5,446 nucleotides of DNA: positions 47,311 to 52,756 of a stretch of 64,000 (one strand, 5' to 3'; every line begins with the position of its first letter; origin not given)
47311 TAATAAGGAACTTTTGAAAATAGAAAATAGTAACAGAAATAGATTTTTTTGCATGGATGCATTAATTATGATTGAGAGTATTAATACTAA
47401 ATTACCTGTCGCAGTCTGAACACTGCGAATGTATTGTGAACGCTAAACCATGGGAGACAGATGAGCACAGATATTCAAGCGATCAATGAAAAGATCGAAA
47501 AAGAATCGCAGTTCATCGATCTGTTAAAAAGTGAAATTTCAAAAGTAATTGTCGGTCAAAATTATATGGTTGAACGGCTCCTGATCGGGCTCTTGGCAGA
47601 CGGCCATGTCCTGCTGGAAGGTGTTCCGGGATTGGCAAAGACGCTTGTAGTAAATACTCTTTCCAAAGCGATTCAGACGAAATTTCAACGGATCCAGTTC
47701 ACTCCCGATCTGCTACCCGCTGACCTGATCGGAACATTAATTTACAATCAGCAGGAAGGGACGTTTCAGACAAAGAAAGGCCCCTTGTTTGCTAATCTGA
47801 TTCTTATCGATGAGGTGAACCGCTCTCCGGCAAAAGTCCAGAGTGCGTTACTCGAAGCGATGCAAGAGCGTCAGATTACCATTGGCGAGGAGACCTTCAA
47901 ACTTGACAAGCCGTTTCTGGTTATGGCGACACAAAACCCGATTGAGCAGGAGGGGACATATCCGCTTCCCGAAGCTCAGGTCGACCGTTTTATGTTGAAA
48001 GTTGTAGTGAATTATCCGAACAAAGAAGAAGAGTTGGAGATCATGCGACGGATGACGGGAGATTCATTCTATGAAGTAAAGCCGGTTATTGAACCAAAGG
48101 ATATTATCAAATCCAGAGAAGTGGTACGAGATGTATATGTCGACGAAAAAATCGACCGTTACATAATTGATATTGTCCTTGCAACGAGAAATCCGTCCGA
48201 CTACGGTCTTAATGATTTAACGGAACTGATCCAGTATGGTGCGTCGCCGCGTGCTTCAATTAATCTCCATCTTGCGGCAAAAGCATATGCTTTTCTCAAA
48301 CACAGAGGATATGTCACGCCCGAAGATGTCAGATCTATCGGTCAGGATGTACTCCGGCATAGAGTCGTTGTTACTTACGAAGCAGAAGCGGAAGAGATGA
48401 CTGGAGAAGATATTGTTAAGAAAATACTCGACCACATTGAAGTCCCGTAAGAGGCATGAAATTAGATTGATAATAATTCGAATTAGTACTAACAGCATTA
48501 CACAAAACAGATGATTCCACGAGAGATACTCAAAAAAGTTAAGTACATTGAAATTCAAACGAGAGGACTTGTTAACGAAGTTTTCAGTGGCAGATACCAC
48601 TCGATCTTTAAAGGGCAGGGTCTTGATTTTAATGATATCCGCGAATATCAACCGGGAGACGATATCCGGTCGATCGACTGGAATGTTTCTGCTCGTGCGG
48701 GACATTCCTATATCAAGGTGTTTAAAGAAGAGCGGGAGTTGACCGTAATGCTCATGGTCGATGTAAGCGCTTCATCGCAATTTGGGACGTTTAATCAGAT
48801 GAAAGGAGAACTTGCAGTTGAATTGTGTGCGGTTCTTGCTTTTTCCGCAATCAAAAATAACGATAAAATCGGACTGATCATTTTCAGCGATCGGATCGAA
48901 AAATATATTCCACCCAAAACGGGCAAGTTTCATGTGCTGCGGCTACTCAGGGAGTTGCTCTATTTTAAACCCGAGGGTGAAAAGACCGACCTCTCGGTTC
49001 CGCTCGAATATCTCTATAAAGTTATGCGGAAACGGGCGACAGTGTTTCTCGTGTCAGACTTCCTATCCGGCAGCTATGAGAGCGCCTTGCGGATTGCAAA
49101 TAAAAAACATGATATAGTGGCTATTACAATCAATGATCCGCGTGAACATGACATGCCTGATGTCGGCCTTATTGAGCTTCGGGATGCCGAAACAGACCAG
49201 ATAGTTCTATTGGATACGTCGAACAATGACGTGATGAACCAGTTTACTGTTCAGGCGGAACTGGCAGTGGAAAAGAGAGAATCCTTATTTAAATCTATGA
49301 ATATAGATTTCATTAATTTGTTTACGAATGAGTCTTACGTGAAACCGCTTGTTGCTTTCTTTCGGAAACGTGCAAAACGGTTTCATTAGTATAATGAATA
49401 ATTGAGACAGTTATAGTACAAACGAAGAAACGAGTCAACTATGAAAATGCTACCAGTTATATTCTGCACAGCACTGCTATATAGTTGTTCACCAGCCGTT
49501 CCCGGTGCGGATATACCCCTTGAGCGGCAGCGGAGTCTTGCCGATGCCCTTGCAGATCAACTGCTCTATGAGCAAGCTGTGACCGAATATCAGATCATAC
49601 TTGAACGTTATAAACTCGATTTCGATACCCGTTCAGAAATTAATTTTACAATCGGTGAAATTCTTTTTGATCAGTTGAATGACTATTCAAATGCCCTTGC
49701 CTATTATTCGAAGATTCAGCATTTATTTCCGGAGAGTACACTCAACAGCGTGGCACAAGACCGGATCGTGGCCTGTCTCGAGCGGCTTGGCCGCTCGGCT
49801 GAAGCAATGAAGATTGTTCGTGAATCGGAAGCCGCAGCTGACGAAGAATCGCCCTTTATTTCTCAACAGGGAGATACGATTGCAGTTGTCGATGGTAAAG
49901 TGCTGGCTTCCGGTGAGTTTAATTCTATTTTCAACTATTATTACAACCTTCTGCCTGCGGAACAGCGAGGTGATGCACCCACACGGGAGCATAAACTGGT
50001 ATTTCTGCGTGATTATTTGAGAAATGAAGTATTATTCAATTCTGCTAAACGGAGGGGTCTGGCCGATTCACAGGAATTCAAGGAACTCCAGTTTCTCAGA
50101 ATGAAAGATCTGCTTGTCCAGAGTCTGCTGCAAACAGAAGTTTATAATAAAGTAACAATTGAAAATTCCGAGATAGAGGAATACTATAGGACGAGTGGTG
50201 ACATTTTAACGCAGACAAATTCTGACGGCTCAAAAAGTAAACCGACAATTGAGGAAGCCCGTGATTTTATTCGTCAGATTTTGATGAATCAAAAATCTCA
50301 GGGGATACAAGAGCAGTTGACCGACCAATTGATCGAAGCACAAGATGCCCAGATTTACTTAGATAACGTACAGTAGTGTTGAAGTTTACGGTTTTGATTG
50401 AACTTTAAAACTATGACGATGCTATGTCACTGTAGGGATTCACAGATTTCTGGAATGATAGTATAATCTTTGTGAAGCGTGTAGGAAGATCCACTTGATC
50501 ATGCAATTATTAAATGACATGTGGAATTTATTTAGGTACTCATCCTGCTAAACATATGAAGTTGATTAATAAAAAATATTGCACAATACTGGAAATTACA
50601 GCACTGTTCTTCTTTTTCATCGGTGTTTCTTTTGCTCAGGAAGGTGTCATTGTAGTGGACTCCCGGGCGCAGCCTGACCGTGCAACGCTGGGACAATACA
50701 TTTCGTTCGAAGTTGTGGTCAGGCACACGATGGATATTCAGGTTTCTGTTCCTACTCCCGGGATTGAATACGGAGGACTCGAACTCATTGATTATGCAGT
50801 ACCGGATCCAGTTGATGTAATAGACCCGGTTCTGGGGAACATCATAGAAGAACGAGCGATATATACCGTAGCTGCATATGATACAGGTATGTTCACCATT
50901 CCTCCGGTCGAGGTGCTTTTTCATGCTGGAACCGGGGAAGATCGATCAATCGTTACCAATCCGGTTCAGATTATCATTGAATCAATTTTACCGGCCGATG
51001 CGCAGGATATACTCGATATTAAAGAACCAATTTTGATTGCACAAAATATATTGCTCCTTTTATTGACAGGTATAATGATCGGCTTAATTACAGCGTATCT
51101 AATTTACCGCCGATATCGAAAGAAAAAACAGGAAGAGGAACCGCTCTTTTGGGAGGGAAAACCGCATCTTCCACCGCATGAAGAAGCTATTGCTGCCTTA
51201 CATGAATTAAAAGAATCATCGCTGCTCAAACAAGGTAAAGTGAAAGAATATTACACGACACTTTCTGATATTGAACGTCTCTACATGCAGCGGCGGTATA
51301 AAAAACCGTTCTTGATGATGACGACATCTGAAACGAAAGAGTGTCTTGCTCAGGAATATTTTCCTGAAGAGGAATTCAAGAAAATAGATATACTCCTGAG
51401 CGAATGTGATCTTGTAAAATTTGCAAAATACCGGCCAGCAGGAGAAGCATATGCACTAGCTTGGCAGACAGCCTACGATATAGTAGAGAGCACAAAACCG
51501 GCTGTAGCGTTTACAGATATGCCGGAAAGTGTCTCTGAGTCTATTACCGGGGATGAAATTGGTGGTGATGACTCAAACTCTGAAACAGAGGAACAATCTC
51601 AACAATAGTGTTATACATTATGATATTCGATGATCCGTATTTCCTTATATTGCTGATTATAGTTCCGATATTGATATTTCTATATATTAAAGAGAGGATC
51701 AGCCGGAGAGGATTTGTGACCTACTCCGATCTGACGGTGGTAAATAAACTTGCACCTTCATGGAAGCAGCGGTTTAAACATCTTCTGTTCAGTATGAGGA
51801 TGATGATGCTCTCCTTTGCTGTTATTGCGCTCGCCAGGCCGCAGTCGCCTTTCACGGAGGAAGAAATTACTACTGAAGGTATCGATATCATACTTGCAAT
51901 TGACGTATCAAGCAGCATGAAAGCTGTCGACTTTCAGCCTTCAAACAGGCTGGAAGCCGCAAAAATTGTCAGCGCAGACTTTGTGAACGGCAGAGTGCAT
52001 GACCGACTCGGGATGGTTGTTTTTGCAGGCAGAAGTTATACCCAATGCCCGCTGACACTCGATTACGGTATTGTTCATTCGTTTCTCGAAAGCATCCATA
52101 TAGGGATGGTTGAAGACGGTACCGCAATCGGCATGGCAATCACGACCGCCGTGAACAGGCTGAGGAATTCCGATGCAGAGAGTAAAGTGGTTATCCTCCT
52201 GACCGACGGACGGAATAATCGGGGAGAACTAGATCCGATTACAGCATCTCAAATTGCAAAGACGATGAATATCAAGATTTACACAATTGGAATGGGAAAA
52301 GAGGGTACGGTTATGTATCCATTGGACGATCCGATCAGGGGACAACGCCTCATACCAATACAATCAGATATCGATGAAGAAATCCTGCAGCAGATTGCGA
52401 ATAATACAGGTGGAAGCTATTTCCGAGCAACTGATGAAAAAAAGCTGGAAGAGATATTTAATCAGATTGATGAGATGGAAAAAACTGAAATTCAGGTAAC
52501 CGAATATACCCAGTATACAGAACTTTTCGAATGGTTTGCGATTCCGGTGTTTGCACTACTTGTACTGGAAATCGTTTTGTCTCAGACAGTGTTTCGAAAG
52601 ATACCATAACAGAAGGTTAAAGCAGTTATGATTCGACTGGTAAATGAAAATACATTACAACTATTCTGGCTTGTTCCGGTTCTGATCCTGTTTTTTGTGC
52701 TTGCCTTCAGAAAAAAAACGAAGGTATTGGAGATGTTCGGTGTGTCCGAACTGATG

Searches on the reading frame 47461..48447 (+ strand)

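Call 25: search_protein_families(library=pfam, proteins=[window:47461-48447:+])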
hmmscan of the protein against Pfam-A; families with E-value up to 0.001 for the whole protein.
window:47461-48447:+ (329 aa): 8 families
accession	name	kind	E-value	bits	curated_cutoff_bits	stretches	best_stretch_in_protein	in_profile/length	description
PF07726.17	AAA_3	-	2e-65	219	27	1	49-179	1-131/131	ATPase family associated with various cellular activities (AAA)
PF17863.7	AAA_lid_2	-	9.5e-21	73.8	22.7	1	255-322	7-74/74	AAA lid domain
PF20030.5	bpMoxR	-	4.2e-18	65.6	27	1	24-191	8-174/205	MoxR domain in the MoxR-vWA-beta-propeller ternary systems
PF07728.20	AAA_5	-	9.3e-18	65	22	1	49-177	1-139/139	AAA domain (dynein-related subfamily)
PF00158.32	Sigma54_activat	-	2.1e-06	28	20.2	1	47-163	22-147/168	Sigma-54 interaction domain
PF00493.29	MCM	-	3.4e-06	26.8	23.3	1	44-161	54-174/224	MCM P-loop domain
PF00004.35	AAA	-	2.2e-05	25.4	21.2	1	50-160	1-111/131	ATPase family associated with various cellular activities (AAA)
PF05496.18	RuvB_N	-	4e-05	23.9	27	1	48-141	34-115/159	Holliday junction DNA helicase RuvB P-loop domain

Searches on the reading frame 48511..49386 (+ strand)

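Call 25: search_protein_families(library=pfam, proteins=[window:48511-49386:+])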
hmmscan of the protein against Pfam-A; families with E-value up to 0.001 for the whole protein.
window:48511-49386:+ (292 aa): 2 families
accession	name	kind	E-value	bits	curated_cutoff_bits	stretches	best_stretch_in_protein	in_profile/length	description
PF01882.25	DUF58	-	2.3e-82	275.8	23.4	1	42-249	1-210/216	Protein of unknown function DUF58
PF13519.12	VWA_2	-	1.1e-15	58.6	27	1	79-184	1-106/107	von Willebrand factor type A domain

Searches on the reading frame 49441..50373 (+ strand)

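Call 25: search_protein_families(library=pfam, proteins=[window:49441-50373:+])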
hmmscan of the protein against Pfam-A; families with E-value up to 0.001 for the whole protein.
window:49441-50373:+ (311 aa): 3 families
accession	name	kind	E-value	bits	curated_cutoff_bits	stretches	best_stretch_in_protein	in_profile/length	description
PF13428.12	TPR_14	-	4.1e-05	24.3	23.5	0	29-62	3-36/44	Tetratricopeptide repeat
PF13432.12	TPR_16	-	0.0001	23.1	32.7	0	33-98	3-63/65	Tetratricopeptide repeat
PF13174.12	TPR_6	-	0.00017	22.4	26.3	0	71-99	6-33/33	Tetratricopeptide repeat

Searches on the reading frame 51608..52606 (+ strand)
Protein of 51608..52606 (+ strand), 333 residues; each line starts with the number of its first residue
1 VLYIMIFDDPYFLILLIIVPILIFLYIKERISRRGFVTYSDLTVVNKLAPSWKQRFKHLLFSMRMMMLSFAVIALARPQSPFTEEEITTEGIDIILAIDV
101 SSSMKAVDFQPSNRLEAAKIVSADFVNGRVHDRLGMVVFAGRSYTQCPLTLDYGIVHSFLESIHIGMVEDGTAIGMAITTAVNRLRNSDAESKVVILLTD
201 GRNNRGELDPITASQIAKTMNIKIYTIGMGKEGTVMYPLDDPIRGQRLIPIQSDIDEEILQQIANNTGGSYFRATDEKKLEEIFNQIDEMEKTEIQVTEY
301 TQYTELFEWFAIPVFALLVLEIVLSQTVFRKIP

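Call 25: search_protein_families(library=pfam, proteins=[window:51608-52606:+])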
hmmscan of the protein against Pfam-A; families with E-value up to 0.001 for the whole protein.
window:51608-52606:+ (333 aa): 5 families
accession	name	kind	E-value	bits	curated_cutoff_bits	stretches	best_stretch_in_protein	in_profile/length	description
PF00092.34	VWA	-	3.2e-25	89.8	23.8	1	93-286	1-174/174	von Willebrand factor type A domain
PF13519.12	VWA_2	-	1.3e-15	58.4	27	1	94-201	1-106/107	von Willebrand factor type A domain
PF07584.16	BatA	-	2.7e-11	44.2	25.9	1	5-78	1-77/77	Aerotolerance regulator N-terminal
PF06707.17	DUF1194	-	1.6e-05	24.6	27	0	169-229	92-154/206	Protein of unknown function (DUF1194)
PF01882.25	DUF58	-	0.00045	19.9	23.4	1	76-200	20-142/216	Protein of unknown function DUF58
